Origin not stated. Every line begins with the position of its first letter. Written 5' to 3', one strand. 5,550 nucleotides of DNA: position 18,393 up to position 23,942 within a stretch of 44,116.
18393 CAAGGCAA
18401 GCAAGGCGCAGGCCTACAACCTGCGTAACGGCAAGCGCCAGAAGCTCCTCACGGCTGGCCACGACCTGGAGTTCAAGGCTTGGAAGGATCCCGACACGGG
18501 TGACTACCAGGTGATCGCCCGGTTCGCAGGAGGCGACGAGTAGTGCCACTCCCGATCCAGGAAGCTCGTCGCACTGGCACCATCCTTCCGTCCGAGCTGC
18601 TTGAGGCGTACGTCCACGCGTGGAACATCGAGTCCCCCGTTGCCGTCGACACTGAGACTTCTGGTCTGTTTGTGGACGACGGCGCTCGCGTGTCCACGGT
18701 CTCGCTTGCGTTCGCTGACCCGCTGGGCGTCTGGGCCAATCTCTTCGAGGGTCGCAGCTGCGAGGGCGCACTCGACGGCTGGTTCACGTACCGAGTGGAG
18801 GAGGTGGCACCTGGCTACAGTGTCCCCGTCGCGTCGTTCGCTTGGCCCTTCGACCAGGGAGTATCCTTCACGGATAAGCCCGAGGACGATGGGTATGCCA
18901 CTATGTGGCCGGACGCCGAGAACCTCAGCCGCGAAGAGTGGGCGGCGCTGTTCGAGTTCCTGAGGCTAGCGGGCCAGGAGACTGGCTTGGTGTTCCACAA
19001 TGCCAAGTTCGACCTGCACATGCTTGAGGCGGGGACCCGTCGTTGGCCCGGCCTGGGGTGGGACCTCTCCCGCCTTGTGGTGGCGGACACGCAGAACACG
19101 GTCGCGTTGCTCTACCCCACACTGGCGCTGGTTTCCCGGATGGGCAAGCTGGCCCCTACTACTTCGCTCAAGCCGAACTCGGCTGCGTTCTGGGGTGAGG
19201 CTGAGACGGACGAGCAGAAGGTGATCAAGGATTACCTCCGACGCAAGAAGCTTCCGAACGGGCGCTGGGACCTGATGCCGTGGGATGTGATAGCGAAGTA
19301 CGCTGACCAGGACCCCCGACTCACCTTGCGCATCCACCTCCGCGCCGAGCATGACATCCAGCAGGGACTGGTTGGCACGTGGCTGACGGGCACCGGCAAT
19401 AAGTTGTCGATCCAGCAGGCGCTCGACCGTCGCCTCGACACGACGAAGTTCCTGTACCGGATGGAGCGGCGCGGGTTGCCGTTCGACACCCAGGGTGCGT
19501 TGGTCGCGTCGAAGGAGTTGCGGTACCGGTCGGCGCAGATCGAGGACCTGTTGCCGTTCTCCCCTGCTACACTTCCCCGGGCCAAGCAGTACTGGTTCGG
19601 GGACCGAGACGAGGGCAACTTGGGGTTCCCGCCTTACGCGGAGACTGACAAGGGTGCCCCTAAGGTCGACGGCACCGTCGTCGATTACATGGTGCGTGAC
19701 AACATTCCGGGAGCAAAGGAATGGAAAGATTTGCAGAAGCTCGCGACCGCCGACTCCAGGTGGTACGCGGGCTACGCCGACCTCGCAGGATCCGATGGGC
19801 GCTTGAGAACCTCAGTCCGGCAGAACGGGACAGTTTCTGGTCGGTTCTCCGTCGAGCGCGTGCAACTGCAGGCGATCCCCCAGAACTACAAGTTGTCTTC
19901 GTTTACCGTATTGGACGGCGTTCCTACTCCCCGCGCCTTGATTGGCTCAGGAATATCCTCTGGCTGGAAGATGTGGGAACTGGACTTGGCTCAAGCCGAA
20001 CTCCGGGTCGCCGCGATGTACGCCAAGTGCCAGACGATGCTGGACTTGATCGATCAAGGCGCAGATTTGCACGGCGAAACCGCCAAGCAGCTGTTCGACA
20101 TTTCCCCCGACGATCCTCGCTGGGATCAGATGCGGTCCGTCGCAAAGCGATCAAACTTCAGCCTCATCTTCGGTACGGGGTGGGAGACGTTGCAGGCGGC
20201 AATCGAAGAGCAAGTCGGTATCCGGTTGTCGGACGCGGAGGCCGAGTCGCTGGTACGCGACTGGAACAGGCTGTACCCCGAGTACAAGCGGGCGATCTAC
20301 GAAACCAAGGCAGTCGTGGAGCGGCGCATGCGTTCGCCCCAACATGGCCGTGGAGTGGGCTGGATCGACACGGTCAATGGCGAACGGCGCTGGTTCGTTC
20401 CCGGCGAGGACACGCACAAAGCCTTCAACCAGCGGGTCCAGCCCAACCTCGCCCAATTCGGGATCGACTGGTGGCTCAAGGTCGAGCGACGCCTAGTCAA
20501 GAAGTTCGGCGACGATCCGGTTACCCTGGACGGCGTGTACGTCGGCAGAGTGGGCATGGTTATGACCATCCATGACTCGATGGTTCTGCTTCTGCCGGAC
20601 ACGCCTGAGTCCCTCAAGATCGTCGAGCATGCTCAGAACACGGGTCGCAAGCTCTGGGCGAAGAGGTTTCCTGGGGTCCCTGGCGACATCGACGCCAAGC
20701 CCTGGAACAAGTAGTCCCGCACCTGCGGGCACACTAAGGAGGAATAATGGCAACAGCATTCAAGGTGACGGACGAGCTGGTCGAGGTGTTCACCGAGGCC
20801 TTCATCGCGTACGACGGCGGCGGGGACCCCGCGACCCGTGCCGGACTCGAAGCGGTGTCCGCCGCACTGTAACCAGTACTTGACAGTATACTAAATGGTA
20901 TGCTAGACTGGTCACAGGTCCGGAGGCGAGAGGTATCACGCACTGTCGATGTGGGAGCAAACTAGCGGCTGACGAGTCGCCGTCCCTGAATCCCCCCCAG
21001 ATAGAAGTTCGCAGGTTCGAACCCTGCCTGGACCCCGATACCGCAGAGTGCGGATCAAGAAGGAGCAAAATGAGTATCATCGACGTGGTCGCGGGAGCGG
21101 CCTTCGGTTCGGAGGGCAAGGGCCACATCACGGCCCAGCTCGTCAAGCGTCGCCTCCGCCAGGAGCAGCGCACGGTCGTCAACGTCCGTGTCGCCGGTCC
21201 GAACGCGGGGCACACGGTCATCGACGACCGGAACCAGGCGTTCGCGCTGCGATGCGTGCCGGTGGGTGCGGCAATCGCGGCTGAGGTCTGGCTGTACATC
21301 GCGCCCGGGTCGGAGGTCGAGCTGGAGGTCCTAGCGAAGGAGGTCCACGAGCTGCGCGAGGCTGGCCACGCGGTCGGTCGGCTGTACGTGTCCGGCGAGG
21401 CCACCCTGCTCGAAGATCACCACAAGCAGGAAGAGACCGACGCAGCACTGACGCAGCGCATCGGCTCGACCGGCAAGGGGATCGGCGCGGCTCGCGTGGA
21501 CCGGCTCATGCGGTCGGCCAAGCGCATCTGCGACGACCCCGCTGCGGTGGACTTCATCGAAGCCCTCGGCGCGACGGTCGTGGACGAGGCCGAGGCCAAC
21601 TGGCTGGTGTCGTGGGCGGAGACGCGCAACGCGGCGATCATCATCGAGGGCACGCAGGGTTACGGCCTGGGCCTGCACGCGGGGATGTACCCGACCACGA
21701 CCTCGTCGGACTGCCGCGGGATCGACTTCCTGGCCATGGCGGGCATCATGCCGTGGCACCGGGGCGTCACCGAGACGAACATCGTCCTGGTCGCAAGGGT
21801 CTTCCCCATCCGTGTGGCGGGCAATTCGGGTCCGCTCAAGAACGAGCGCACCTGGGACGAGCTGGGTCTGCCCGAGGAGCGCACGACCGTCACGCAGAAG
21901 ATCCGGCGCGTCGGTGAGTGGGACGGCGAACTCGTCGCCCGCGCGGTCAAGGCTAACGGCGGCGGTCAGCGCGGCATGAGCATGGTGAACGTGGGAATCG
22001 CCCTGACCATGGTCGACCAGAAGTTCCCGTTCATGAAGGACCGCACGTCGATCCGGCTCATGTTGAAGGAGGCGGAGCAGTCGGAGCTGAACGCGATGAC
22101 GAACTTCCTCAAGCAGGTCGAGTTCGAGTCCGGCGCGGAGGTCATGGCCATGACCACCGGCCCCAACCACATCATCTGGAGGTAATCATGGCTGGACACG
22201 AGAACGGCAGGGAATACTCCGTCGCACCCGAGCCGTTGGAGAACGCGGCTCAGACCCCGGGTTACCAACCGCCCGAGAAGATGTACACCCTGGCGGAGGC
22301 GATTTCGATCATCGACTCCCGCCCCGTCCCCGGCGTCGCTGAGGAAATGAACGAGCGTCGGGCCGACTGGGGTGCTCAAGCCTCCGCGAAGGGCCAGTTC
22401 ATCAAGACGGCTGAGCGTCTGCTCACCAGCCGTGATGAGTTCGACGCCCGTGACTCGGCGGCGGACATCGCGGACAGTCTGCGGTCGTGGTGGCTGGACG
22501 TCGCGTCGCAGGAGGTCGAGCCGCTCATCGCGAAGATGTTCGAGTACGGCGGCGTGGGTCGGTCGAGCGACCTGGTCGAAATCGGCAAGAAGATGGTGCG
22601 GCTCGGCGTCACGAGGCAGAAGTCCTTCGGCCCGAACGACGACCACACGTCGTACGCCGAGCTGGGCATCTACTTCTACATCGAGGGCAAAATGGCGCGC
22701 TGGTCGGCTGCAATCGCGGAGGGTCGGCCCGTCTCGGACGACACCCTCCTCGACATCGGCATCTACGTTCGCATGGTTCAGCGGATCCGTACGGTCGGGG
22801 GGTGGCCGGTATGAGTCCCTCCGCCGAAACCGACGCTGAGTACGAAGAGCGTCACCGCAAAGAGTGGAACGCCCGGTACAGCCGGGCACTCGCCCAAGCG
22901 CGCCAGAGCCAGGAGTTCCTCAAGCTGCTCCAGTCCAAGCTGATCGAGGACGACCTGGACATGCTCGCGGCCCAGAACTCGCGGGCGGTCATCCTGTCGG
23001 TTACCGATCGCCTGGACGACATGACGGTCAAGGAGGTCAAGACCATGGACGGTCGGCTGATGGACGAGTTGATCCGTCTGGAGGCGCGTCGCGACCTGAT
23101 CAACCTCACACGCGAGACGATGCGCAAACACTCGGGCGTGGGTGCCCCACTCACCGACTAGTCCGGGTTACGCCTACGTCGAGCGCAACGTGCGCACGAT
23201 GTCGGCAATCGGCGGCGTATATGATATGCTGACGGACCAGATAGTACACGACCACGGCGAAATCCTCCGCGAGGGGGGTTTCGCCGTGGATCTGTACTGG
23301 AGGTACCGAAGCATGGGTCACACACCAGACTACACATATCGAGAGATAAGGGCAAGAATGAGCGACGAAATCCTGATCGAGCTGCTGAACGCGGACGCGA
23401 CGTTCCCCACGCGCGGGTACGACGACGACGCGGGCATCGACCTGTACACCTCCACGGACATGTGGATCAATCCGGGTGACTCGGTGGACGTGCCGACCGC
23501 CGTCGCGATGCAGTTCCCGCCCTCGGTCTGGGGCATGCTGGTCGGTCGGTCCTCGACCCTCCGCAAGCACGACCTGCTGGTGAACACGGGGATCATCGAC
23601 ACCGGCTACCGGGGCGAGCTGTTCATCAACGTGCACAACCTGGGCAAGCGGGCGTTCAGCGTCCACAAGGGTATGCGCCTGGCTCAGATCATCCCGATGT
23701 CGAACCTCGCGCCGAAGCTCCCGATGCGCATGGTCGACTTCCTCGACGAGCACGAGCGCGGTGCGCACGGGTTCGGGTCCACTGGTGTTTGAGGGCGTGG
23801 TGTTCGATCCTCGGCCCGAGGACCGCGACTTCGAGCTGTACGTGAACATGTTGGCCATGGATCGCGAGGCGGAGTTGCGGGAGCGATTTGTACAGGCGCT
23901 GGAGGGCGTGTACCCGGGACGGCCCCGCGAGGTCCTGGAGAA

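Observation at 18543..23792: PolA + short PurA-like + helical NTPase-like + dUTPase block: candidate 2-aminoadenine (Z-base) DNA module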

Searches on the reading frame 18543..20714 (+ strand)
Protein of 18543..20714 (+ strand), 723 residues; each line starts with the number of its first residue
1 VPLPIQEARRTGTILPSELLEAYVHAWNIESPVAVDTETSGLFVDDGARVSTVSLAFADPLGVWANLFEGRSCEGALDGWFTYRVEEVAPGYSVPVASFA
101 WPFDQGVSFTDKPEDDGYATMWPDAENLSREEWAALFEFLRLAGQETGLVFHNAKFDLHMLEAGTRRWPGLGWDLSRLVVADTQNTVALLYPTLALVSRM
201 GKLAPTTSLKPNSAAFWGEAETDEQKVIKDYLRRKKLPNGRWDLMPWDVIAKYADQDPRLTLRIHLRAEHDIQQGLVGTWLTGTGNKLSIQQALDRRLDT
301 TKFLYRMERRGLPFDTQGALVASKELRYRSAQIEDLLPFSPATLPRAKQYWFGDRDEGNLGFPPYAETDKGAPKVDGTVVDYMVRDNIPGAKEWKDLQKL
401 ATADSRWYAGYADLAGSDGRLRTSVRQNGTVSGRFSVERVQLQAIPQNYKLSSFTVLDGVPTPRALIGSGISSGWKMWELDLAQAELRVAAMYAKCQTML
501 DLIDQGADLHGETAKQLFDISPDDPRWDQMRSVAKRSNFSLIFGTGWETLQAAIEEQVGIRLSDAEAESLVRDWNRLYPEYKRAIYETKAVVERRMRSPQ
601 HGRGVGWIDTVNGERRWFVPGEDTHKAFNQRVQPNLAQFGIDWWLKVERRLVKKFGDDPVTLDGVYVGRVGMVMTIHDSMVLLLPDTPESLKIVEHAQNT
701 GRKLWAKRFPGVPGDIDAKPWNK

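Call 3: search_protein_families(library=pfam, proteins=[window:18543-20714:+], max_evalue=0.01)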
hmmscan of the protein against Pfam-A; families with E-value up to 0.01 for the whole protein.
window:18543-20714:+ (723 aa): 2 families
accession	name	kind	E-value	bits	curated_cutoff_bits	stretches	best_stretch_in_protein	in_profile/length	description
PF00476.26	DNA_pol_A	-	3.2e-28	99.2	34.3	1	360-686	46-343/381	DNA polymerase family A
PF01612.26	DNA_pol_A_exo1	-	0.00046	20.5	23.6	0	14-51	4-42/173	3'-5' exonuclease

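Call 4: search_protein_families(library=phrogs, proteins=[window:18543-20714:+], max_evalue=0.001)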
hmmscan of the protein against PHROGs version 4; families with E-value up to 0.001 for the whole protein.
window:18543-20714:+ (723 aa): 6 families
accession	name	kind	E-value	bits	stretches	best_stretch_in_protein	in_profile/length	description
phrog_17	-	DNA, RNA and nucleotide metabolism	2.1e-96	325.2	1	30-718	670-1224/1445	DNA polymerase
phrog_2573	-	DNA, RNA and nucleotide metabolism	2.6e-18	67.3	1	467-696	9-243/336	DNA polymerase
phrog_10285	-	DNA, RNA and nucleotide metabolism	4.2e-07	30.3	1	473-593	53-172/321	DNA polymerase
phrog_15971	-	DNA, RNA and nucleotide metabolism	4.2e-06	27.1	1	301-493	11-182/376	DNA polymerase I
phrog_12241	-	DNA, RNA and nucleotide metabolism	5.7e-05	23.2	0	124-174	174-224/502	DNA polymerase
phrog_5995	-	DNA, RNA and nucleotide metabolism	0.0006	20.4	0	560-693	17-135/236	DNA polymerase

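Call 30: search_dna_similar(query=window:18543-20714:+, collection=phages, mode=protein, max_rows=60, rows=spread)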
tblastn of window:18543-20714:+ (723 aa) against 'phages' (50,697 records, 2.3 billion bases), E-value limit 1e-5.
Records with a match: 2244; places in all: 2245; records where one place covers at least 80% of the query: 571.
Best place of each record, by identity: <60% 2244.
By first word of the organism name: Vibrio 374; Mycobacterium 320; Microbacterium 290; Salmonella 269; Arthrobacter 168; Escherichia 130; Bacillus 116; Klebsiella 81; Gordonia 74; Listeria 61; and 53 more.
By host as written in the record: - 415; Mycobacterium smegmatis mc2 155 215; Microbacterium foliorum NRRL B-24224 136; Microbacterium foliorum NRRL B-24224 SEA 124; Arthrobacter sp. ATCC 21022 103; Mycobacterium smegmatis mc#155 49; Escherichia coli 43; Listeria monocytogenes 43; and 359 more.
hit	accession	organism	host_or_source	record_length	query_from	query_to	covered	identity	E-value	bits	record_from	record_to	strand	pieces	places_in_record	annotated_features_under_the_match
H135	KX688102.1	Arthrobacter phage Oxynfrius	Arthrobacter sp. ATCC 21022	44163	14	723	98%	55.1%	0e+0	725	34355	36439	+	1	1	DNA polymerase I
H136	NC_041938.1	Arthrobacter phage Bennie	Arthrobacter sp. ATCC 21022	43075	16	723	98%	54.3%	0e+0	718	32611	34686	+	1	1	45: DNA polymerase I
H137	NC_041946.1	Arthrobacter phage Wayne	Arthrobacter sp. ATCC 21022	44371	14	723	98%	53.3%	0e+0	704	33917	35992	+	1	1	47: DNA polymerase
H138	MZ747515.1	Microbacterium phage SBlackberry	Microbacterium foliorum NRRL B-24224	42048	14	721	98%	44.6%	2e-167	539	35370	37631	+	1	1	49: DNA polymerase I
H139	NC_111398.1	Salmonella phage GSW6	Salmonella enterica subsp. enterica ...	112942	106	718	85%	22.0%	5e-14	82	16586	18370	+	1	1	DNA polymerase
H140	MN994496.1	Phage NBEco002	-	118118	106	718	85%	21.5%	3e-14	83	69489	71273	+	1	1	DNA polymerase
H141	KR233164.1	Salmonella phage NR01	Salmonella typhimurium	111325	106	718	85%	21.5%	8e-14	82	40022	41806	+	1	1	DNA polymerase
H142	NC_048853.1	Phage NBEco001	-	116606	106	718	85%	21.4%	4e-14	83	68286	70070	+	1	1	DNA polymerase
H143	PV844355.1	Salmonella phage WP85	Salmonella enterica subsp. enterica ...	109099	106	718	85%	21.4%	6e-14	82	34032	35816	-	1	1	DNA polymerase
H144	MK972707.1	Salmonella phage SE24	Salmonella sp.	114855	106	718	85%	21.4%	2e-13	81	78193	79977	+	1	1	DNA polymerase I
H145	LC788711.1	Escherichia coli phage NG_S8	Sewage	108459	106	718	85%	21.2%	2e-13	81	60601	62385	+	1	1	hypothetical protein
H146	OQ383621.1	Salmonella phage MET_P1_137_112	wastewater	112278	106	718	85%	21.2%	4e-13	80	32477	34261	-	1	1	pol: DNA polymerase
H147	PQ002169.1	Salmonella phage vB_Sen_SG_WM_RUS_R2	Salmonella enterica subsp. enterica ...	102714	106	718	85%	21.2%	6e-13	79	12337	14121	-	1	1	DNA polymerase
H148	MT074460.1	Salmonella phage bux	Salmonella enterica subsp. enterica ...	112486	106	718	85%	21.2%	7e-13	79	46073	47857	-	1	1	DNA polymerase I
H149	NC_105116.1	Escherichia phage SuperGirl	Escherichia coli K-12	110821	106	718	85%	21.2%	1e-12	78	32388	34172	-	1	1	DNA polymerase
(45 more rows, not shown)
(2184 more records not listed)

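Call 97: search_protein_families(library=ncbifam, proteins=[window:18543-20714:+], max_evalue=0.01)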
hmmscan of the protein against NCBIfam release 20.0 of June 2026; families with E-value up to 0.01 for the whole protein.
window:18543-20714:+ (723 aa): 9 families
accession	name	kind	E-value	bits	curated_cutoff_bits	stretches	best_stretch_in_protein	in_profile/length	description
NF038381.1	phage_DpoZ_2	exception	1.5e-253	843.5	350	1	14-722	1-754/754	aminoadenine-incorporating DNA polymerase DpoZ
NF011539.0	PRK14975.1-3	equivalog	6.5e-22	77.6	640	1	415-593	355-518/628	bifunctional 3'-5' exonuclease/DNA polymerase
NF004397.1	PRK05755.1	equivalog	6.7e-18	64.6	720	1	359-592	554-770/889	DNA polymerase I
TIGR00593.1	pola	equivalog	4.2e-15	55.2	600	1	393-591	591-770/890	DNA polymerase I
NF011540.0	PRK14975.1-4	equivalog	5e-14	51.7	601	1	418-584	308-457/576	bifunctional 3'-5' exonuclease/DNA polymerase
NF011541.0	PRK14975.2-1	equivalog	6.1e-12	44.6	871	1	402-590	330-515/645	bifunctional 3'-5' exonuclease/DNA polymerase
NF038380.1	phage_DpoZ_1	exception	2.7e-10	39.3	500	1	427-699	327-578/607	aminoadenine-incorporating DNA polymerase DpoZ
NF011543.0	PRK14975.2-3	equivalog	5.3e-07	28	1139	1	477-689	588-800/853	bifunctional 3'-5' exonuclease/DNA polymerase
NF011542.0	PRK14975.2-2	equivalog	1.4e-06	26.8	1061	1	477-718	549-779/802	bifunctional 3'-5' exonuclease/DNA polymerase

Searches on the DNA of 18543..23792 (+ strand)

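Call 5: search_dna_similar(query=window:18543-23792:+, collection=phages, mode=near, max_rows=25)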
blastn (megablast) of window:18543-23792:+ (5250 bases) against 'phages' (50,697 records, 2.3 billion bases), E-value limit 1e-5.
Records with a match: 4; places in all: 4; records where one place covers at least 80% of the query: 0.
Best place of each record, by identity: 60-80% 4.
By first word of the organism name: Streptomyces 2; Microbacterium 1; Micrococcus 1.
By host as written in the record: Streptomyces lividans JI 1326 2; Microbacterium natoriense ATCC BAA-1032 1; Micrococcus sp. 1402 1.
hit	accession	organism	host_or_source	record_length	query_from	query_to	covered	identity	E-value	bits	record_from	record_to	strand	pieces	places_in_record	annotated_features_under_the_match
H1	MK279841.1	Streptomyces phage Hiyaa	Streptomyces lividans JI 1326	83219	3101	3420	6%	78.3%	4e-49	204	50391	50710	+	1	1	67: PurA-like adenylosuccinate synthetase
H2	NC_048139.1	Streptomyces phage Hiyaa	Streptomyces lividans JI 1326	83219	3101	3420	6%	78.3%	4e-49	204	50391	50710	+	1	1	67: 2-aminooxy adenylosuccinate synthetase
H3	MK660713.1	Microbacterium phage Theresita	Microbacterium natoriense ATCC BAA-1032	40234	3095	3421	6%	72.0%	5e-13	84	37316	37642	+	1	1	52: PurA-like adenylosuccinate synthetase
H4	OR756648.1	Micrococcus phage Olihed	Micrococcus sp. 1402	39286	3095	3382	5%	73.2%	1e-14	90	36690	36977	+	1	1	PurA-like adenylosuccinate synthetase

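Call 65: search_rna_families(source=window, start=20700, end=21100, threshold=evalue, max_evalue=1, show_alignments=2)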
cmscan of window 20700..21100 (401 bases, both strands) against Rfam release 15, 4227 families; matches with E-value up to 1: 0.
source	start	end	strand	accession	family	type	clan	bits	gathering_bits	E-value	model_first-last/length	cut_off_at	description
